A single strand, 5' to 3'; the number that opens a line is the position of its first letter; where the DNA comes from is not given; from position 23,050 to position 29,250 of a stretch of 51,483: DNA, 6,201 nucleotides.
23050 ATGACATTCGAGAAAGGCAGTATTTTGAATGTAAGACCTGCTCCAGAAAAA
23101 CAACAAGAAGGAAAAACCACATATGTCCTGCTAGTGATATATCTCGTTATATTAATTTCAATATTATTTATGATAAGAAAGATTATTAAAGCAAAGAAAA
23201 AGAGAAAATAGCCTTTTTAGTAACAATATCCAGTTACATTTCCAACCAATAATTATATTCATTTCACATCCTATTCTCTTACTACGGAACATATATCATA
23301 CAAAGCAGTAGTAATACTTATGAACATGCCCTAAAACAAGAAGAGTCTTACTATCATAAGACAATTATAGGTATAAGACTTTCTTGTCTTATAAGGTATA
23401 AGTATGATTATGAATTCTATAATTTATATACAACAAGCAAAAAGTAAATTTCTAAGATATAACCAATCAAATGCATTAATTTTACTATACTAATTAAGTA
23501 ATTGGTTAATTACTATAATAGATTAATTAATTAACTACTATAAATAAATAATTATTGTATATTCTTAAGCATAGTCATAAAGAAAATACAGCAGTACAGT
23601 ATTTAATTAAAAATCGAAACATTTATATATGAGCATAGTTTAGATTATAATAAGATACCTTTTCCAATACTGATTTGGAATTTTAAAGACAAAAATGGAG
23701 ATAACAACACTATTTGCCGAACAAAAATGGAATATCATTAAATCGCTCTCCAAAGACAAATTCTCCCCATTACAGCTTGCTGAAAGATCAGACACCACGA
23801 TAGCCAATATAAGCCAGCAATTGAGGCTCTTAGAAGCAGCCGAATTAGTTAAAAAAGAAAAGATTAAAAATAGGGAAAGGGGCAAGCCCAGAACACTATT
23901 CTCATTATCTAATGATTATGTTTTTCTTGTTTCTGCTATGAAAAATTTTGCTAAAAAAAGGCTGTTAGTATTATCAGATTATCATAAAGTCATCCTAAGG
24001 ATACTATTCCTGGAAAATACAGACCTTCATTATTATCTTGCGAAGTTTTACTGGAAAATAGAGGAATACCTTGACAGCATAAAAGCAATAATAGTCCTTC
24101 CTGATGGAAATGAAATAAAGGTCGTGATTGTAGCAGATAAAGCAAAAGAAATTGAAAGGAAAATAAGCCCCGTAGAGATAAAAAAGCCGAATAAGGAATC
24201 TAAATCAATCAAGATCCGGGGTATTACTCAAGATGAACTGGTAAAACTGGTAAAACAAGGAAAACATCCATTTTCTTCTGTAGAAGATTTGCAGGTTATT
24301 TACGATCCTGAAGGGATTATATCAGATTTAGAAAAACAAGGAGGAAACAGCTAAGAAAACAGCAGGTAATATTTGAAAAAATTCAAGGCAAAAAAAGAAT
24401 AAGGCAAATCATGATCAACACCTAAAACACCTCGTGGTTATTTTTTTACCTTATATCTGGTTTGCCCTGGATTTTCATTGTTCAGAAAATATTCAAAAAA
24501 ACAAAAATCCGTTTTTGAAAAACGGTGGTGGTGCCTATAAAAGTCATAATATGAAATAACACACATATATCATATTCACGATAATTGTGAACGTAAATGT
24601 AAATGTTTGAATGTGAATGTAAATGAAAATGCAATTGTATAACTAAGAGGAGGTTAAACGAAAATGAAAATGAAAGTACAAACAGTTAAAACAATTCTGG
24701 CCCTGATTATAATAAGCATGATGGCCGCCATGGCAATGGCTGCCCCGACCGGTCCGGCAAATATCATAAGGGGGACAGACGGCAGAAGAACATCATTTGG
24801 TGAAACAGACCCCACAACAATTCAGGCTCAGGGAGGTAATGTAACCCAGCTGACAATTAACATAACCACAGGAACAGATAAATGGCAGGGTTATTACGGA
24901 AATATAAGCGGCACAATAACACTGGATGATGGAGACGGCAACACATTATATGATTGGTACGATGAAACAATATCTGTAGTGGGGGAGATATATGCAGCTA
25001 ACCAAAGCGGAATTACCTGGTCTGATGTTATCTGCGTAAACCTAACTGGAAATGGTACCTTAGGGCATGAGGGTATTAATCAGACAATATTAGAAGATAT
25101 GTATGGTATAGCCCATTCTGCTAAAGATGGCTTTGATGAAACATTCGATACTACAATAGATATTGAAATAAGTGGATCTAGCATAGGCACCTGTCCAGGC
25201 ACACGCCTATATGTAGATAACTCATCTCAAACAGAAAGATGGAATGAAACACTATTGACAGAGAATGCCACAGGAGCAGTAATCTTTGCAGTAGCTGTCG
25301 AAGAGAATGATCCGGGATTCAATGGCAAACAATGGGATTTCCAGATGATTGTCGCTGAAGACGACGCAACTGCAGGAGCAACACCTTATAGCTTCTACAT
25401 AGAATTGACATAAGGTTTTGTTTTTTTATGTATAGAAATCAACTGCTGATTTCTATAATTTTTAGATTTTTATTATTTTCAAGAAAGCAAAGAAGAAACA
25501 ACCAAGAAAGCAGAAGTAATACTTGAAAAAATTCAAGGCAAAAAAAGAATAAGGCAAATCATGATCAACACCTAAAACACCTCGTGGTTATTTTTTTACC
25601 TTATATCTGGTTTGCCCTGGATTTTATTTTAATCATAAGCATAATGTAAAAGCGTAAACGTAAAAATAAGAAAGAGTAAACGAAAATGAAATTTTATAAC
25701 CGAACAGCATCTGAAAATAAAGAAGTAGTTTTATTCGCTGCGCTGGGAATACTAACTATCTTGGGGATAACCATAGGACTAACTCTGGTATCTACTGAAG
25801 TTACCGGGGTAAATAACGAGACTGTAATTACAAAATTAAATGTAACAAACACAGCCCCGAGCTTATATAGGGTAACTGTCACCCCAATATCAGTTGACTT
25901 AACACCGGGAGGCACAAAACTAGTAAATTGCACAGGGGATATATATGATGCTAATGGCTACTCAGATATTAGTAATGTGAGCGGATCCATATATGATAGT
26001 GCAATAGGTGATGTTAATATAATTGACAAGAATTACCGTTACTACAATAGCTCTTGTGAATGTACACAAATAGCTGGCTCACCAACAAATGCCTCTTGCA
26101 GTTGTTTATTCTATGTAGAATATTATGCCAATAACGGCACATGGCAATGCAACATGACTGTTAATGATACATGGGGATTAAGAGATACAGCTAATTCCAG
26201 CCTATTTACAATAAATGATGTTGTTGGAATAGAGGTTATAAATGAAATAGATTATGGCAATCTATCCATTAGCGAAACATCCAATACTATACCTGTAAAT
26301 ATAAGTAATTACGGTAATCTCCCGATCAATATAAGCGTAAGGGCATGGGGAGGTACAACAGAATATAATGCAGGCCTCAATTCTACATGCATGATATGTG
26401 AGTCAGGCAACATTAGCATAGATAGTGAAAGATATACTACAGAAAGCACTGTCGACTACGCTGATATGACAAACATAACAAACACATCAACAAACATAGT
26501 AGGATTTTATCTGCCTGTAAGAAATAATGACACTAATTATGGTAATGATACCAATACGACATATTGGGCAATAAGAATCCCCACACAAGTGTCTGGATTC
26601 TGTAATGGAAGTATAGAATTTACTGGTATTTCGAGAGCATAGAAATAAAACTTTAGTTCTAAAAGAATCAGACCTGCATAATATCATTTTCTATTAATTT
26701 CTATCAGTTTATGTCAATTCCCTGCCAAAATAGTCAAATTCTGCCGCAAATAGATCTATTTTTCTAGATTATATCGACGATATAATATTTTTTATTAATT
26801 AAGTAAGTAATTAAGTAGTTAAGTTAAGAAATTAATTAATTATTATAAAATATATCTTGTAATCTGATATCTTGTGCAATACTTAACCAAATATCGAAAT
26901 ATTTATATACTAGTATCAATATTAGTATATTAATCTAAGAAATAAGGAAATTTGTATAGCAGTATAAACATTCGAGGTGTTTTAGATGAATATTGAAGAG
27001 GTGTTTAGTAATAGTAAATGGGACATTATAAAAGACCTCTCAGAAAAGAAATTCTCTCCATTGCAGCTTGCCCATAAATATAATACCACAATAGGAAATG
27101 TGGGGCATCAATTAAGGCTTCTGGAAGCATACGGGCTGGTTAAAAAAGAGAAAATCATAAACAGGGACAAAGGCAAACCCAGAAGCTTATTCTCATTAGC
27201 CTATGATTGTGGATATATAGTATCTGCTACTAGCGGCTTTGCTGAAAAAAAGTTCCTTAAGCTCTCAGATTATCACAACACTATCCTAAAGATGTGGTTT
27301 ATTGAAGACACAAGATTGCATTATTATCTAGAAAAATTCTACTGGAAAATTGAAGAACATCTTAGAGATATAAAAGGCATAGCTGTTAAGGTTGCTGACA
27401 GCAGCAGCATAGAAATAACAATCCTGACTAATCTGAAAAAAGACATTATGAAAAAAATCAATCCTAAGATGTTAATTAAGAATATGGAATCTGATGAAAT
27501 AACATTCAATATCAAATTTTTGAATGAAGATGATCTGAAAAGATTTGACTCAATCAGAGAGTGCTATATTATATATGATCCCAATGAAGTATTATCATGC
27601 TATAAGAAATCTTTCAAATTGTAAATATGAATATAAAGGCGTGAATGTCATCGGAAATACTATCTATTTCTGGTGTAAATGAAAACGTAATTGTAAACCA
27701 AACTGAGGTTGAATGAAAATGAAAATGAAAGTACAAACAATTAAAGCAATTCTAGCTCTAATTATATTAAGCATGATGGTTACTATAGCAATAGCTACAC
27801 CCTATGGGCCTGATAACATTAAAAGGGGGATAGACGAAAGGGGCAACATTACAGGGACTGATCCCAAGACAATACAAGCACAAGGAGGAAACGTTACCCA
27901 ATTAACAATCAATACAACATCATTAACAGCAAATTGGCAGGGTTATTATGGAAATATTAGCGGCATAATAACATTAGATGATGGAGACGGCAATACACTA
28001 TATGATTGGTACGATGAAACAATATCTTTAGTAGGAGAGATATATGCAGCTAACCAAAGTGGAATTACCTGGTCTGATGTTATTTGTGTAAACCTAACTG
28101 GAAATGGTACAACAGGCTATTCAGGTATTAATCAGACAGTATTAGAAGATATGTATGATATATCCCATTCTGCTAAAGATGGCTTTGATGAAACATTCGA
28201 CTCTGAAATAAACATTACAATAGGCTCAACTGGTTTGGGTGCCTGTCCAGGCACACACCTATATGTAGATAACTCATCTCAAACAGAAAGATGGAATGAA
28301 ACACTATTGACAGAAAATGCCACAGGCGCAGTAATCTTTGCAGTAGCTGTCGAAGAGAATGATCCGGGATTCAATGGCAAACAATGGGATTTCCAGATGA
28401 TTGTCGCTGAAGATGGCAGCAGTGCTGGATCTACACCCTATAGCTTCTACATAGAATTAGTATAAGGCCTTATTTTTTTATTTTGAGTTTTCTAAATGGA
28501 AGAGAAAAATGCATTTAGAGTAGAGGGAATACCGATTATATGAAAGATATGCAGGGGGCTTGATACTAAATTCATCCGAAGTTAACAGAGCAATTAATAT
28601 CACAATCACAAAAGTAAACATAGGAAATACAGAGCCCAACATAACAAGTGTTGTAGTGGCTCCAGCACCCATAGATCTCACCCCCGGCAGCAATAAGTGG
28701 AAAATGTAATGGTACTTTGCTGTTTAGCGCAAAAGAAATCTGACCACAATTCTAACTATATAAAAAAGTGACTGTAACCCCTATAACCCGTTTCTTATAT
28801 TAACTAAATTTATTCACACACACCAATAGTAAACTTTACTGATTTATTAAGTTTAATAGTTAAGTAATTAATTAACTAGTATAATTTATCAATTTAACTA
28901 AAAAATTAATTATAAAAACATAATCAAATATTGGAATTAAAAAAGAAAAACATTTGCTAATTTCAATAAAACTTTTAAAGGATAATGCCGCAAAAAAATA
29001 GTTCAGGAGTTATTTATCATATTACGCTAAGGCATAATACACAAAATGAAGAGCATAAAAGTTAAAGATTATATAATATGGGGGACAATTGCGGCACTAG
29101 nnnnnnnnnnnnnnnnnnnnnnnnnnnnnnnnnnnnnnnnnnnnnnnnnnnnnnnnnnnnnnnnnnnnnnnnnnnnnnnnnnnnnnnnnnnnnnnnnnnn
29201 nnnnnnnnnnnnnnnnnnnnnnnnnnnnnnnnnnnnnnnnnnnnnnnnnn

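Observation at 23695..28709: Duplicated three-gene cassette (ArsR-like regulator / secreted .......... protein / N-anchored beta-rich protein), second copy decaying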

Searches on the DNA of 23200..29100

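Call 37: search_rna_families(source=window, start=23200, end=29100, threshold=evalue, max_evalue=1)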
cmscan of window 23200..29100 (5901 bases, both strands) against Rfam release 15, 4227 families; matches with E-value up to 1: 0.
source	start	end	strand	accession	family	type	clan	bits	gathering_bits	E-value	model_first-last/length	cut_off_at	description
